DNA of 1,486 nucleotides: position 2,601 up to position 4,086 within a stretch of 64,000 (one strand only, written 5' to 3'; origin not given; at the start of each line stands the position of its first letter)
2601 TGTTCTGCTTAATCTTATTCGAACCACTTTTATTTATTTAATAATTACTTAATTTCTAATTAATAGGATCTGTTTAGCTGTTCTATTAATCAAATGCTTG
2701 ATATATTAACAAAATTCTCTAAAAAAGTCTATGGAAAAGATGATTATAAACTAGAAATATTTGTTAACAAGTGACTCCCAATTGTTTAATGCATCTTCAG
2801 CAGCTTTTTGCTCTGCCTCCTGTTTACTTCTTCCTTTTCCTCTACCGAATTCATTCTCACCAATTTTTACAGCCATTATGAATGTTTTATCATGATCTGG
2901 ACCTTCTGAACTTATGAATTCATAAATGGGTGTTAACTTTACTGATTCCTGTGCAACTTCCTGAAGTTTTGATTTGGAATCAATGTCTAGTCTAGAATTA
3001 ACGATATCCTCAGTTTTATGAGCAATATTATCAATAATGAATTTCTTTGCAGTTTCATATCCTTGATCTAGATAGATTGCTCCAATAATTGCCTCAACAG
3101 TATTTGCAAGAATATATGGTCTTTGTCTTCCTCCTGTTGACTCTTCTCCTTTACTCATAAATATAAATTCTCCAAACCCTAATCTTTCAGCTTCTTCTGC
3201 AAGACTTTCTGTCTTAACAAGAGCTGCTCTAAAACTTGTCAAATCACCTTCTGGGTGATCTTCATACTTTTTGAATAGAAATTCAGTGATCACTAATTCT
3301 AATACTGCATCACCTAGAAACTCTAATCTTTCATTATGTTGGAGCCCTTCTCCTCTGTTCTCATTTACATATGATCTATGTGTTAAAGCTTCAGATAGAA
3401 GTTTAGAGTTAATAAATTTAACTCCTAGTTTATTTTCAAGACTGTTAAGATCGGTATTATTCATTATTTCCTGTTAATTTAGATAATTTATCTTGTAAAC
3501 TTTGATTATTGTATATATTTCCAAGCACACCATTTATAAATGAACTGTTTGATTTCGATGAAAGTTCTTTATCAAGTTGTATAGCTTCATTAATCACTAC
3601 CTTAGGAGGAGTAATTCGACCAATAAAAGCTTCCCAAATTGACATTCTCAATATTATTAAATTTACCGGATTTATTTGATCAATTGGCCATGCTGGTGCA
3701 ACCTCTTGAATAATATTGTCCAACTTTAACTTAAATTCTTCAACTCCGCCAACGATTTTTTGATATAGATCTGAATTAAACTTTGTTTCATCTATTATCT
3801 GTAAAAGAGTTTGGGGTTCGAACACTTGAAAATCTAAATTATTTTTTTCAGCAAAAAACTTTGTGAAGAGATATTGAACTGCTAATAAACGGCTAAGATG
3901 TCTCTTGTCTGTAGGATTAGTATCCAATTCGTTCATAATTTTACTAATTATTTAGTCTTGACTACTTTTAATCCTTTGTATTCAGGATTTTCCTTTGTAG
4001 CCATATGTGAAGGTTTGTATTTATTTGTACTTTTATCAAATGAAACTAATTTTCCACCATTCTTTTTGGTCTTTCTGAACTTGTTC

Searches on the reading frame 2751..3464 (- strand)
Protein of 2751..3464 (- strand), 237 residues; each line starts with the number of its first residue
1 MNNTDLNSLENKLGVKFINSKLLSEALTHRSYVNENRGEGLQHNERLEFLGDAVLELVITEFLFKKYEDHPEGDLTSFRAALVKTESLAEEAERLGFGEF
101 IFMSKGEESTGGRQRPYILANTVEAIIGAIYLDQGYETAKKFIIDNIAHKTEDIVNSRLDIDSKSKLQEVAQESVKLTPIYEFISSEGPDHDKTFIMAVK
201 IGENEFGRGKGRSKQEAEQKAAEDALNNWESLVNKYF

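Call 20: search_protein_families(library=pfam, proteins=[window:2751-3464:-], max_evalue=0.001)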
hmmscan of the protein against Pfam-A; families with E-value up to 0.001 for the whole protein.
window:2751-3464:- (237 aa): 5 families
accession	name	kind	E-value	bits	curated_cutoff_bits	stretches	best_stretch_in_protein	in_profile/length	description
PF14622.11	Ribonucleas_3_3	-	1.1e-44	152.2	35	1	19-149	1-126/128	Ribonuclease-III-like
PF00636.31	Ribonuclease_3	-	3.8e-27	95.5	27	1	45-135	1-102/102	Ribonuclease III domain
PF00035.32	dsrm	-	3.9e-20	72.6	23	1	164-228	2-65/66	Double-stranded RNA binding motif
PF22935.1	RM44_endonuclase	-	3.8e-11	43.7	27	1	6-130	6-139/139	Large ribosomal subunit protein mL44, endonuclease domain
PF24995.1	DSRM_2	-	0.00045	21.1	27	1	188-230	38-78/79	dsRNA binding domain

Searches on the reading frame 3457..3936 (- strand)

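Call 20: search_protein_families(library=pfam, proteins=[window:3457-3936:-], max_evalue=0.001)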
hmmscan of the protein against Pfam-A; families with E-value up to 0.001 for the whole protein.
window:3457-3936:- (159 aa): 1 family
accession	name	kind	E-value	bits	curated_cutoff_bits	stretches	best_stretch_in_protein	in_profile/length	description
PF01029.23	NusB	-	2.3e-24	86.7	23.1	1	15-142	3-132/133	NusB family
